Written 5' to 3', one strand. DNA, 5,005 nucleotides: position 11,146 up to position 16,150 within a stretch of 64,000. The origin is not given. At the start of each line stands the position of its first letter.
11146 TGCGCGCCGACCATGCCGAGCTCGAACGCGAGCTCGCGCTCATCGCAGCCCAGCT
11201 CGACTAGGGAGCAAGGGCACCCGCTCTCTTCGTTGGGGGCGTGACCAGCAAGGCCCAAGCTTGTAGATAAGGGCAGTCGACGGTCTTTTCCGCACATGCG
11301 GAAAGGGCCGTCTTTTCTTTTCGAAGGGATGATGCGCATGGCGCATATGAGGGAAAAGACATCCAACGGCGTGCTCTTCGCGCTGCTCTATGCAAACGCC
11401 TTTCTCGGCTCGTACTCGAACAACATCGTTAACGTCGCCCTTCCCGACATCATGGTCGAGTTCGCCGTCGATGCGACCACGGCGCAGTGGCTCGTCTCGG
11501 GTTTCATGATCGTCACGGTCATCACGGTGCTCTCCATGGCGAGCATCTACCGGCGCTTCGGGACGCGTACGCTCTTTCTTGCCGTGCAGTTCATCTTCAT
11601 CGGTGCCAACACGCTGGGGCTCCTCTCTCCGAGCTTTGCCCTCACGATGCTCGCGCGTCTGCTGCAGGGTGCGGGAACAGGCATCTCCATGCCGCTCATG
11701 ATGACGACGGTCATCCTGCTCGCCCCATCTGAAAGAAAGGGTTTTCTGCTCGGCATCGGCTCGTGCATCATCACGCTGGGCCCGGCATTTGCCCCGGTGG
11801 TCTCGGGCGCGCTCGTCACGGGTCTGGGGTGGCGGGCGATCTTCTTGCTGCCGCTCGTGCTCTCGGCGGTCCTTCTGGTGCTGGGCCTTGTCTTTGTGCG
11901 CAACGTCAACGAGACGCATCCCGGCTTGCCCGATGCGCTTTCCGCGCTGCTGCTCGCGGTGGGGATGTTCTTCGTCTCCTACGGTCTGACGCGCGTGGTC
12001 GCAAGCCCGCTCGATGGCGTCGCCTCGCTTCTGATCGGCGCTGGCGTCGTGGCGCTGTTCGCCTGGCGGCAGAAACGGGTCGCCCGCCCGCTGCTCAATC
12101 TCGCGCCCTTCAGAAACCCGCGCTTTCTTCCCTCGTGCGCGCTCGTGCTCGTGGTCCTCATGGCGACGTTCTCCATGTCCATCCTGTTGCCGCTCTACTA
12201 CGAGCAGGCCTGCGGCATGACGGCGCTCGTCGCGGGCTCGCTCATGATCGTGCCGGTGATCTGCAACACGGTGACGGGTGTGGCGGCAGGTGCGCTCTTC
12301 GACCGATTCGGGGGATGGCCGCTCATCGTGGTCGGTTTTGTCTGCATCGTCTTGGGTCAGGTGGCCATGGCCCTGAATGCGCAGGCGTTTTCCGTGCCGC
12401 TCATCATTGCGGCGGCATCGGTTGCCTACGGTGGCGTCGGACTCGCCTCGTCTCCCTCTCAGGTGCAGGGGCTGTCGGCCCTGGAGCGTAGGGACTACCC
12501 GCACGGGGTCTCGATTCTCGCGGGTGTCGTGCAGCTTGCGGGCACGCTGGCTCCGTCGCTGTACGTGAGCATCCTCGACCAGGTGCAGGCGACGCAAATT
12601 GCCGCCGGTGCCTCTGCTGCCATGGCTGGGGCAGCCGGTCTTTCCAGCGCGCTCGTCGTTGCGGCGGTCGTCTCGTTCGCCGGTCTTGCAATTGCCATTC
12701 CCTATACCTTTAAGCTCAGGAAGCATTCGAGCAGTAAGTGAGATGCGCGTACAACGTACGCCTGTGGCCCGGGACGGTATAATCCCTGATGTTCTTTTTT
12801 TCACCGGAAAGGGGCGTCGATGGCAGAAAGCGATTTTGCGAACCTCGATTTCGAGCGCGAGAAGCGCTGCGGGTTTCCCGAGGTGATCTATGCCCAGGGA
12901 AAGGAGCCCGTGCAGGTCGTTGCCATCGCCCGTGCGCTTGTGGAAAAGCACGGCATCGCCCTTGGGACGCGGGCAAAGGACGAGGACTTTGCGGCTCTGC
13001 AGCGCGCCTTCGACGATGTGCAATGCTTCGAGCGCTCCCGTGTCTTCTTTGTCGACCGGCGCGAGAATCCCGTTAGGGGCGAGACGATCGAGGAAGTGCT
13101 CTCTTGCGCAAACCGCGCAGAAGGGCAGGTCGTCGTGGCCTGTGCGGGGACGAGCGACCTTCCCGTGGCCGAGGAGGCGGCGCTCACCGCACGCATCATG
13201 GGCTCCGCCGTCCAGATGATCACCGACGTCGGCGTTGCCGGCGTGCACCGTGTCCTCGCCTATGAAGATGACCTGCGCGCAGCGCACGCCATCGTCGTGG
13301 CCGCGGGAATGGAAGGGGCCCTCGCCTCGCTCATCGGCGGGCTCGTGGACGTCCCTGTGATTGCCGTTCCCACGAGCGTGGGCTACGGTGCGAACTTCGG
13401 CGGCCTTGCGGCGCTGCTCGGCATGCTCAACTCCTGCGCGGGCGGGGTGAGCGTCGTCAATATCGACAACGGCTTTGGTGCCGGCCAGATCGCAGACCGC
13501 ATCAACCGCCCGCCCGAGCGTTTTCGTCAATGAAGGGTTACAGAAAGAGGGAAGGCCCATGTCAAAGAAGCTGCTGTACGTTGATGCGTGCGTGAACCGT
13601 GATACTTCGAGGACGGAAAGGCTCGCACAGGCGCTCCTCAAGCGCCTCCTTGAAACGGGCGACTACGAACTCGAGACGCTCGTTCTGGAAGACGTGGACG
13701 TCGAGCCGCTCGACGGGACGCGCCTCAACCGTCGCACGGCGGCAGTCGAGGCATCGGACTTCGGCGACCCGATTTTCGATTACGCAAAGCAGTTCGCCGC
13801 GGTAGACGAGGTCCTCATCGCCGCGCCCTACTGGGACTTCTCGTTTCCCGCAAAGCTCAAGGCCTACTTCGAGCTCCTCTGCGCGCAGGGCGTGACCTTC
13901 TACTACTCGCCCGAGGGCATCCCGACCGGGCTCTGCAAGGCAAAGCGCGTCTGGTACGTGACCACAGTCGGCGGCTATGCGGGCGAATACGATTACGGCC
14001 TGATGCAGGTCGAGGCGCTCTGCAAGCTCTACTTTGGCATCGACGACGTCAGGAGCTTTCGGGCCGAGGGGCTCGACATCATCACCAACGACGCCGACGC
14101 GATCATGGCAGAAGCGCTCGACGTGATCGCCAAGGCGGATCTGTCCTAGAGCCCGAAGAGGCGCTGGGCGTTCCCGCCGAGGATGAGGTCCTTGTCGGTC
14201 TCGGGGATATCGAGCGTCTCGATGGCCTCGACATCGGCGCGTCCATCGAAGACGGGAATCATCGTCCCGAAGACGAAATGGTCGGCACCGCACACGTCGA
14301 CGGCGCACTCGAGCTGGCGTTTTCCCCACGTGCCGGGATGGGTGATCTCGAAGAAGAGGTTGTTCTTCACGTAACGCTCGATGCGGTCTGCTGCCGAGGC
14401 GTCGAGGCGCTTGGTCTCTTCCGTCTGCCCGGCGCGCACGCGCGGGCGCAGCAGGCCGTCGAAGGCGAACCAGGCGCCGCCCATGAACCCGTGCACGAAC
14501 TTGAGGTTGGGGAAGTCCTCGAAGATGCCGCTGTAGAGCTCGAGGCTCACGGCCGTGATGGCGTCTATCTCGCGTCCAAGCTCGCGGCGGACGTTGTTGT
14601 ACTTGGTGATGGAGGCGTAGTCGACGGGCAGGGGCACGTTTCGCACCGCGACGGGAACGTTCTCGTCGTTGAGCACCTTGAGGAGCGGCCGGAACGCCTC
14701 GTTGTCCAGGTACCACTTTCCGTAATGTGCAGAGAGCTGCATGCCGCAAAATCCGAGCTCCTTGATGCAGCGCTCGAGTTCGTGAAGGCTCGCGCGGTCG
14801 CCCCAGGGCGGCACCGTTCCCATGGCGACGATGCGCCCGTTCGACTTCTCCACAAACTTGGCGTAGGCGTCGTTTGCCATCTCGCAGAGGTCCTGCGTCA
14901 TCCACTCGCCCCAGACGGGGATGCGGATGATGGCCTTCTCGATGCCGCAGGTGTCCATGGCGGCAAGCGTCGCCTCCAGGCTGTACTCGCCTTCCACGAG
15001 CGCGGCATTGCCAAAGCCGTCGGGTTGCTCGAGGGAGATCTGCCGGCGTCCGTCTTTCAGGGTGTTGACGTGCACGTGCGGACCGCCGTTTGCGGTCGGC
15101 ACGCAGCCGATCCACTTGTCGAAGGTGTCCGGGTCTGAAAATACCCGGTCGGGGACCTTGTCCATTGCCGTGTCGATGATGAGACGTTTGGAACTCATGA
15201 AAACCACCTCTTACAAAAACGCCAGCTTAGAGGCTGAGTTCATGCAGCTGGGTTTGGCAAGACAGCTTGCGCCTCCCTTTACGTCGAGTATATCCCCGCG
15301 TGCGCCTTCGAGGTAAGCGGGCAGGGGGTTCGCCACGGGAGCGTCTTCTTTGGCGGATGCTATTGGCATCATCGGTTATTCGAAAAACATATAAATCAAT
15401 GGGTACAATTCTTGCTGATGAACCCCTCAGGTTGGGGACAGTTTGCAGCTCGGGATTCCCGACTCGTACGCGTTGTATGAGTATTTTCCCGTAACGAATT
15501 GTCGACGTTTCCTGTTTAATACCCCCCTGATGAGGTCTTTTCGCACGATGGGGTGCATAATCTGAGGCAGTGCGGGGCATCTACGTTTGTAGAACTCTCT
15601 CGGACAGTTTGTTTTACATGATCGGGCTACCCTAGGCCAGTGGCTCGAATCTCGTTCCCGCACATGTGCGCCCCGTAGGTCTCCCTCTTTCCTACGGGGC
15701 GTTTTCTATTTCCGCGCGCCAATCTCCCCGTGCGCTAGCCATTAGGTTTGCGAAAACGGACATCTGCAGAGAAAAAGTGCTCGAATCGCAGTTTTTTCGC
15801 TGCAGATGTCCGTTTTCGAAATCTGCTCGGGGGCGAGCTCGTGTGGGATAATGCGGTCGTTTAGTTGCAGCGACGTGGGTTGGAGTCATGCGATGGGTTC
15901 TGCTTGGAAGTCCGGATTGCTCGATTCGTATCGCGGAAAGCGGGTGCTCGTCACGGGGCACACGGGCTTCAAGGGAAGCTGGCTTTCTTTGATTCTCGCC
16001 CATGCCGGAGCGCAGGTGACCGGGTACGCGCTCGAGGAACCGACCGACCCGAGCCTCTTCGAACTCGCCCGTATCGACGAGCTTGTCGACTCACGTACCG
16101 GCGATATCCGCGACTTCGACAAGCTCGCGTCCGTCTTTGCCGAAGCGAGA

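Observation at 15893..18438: CDP-3,6-dideoxyhexose core (Eod + E1) without its usual partners; possible branched-sugar route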

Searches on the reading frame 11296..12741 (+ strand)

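Call 4: search_protein_families(library=pfam, proteins=[window:11296-12741:+])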
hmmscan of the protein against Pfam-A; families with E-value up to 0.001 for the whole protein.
window:11296-12741:+ (481 aa): 2 families
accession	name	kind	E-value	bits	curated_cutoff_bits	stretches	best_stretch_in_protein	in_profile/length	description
PF07690.21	MFS_1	-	5e-42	144.5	33.4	1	33-420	3-347/347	Major Facilitator Superfamily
PF00083.30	Sugar_tr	-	4.8e-08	32.7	22.3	1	60-202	45-192/452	Sugar (and other) transporter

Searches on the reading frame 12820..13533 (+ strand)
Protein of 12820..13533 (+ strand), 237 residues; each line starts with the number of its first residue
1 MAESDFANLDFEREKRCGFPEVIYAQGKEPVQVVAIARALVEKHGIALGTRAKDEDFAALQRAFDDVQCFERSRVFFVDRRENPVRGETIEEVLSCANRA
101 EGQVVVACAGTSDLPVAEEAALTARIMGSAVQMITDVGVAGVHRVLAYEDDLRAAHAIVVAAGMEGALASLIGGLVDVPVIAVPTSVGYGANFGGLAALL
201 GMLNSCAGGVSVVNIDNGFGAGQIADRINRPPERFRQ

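Call 4: search_protein_families(library=pfam, proteins=[window:12820-13533:+])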
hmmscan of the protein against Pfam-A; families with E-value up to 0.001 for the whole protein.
window:12820-13533:+ (237 aa): 1 family
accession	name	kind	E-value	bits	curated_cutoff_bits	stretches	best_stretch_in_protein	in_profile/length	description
PF00731.26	AIRC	-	4.2e-11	43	30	1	103-228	1-126/148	AIR carboxylase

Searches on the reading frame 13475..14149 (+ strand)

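Call 4: search_protein_families(library=pfam, proteins=[window:13475-14149:+])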
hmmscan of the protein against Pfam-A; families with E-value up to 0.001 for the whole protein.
window:13475-14149:+ (224 aa): 2 families
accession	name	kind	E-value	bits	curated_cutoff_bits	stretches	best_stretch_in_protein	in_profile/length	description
PF02525.22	Flavodoxin_2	-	7e-26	91.6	27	1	31-218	1-194/198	Flavodoxin-like fold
PF03358.20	FMN_red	-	1e-07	32.1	24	1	39-167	8-117/152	NADPH-dependent FMN reductase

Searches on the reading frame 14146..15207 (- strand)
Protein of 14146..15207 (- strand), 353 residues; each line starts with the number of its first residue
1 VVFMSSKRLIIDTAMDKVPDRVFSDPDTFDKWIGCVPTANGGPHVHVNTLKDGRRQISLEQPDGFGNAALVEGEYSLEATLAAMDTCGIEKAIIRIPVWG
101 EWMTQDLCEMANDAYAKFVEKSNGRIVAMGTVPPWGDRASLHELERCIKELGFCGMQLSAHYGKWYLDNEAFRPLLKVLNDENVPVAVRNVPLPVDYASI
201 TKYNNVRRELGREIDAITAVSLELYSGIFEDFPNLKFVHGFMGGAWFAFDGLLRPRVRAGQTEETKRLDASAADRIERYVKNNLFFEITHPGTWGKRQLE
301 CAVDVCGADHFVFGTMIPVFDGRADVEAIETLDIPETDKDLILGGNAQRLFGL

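Call 4: search_protein_families(library=pfam, proteins=[window:14146-15207:-])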
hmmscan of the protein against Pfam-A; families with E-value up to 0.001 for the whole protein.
window:14146-15207:- (353 aa): 1 family
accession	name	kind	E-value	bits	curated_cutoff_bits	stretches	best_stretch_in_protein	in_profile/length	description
PF04909.20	Amidohydro_2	-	8.7e-27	95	26.4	1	101-353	55-289/289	Amidohydrolase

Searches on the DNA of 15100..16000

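Call 86: search_rna_families(source=window, start=15100, end=16000, threshold=evalue, max_evalue=1)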
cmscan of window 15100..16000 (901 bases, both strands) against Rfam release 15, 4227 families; matches with E-value up to 1: 2.
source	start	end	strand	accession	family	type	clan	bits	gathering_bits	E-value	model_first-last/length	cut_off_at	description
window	15744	15824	+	RF03616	MIR1888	Gene; miRNA;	-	29.2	72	0.0018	1-101/101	no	MIR1888 microRNA precursor family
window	15579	15706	+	RF02232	sX13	Gene; sRNA;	-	20.4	50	0.2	1-115/115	no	Xanthomonadaceae sRNA sX13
